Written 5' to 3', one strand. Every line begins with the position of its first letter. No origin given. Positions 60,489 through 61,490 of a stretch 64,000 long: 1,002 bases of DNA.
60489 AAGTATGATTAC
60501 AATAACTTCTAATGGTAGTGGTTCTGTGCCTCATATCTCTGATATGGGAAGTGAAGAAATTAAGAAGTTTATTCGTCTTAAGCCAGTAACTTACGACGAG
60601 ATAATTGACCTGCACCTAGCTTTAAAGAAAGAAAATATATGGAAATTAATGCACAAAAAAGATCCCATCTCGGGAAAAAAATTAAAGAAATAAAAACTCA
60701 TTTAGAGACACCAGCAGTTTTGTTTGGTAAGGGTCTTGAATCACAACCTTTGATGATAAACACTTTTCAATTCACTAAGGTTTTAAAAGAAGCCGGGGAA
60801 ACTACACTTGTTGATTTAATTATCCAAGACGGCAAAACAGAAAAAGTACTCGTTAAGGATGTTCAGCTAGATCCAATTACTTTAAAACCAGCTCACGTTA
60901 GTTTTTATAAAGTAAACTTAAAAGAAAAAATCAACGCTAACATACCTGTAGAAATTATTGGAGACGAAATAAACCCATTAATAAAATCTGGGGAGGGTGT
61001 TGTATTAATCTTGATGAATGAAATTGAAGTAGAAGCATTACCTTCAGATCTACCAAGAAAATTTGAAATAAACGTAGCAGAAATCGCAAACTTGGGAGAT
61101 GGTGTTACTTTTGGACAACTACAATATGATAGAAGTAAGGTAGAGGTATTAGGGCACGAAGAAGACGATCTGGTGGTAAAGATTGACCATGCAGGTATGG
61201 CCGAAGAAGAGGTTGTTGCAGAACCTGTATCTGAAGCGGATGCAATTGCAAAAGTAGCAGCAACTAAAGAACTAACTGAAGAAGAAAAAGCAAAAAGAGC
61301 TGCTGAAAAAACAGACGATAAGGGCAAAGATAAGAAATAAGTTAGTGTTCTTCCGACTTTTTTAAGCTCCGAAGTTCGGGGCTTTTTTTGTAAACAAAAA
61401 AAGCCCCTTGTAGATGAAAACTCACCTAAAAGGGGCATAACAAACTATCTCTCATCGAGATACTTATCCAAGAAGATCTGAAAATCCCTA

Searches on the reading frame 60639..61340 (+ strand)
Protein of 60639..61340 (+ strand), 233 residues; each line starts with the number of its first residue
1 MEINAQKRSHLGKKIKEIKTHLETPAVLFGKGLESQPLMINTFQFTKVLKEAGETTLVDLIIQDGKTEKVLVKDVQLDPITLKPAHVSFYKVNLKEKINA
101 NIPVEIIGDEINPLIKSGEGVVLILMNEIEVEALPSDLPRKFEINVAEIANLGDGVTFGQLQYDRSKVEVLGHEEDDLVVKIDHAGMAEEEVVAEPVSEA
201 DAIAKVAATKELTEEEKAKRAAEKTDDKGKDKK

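Call 57: search_protein_families(library=pfam, proteins=[window:60639-61340:+], max_evalue=0.00001)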
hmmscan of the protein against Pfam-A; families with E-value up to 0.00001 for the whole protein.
window:60639-61340:+ (233 aa): 2 families
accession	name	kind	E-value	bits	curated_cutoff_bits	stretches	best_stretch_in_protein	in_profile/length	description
PF01386.24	Ribosomal_L25p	-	1.5e-16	61.1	23.6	1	3-89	1-82/82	Ribosomal L25p family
PF14693.11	Ribosomal_TL5_C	-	6e-12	46.2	27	1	97-183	1-81/84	Ribosomal protein TL5, C-terminal domain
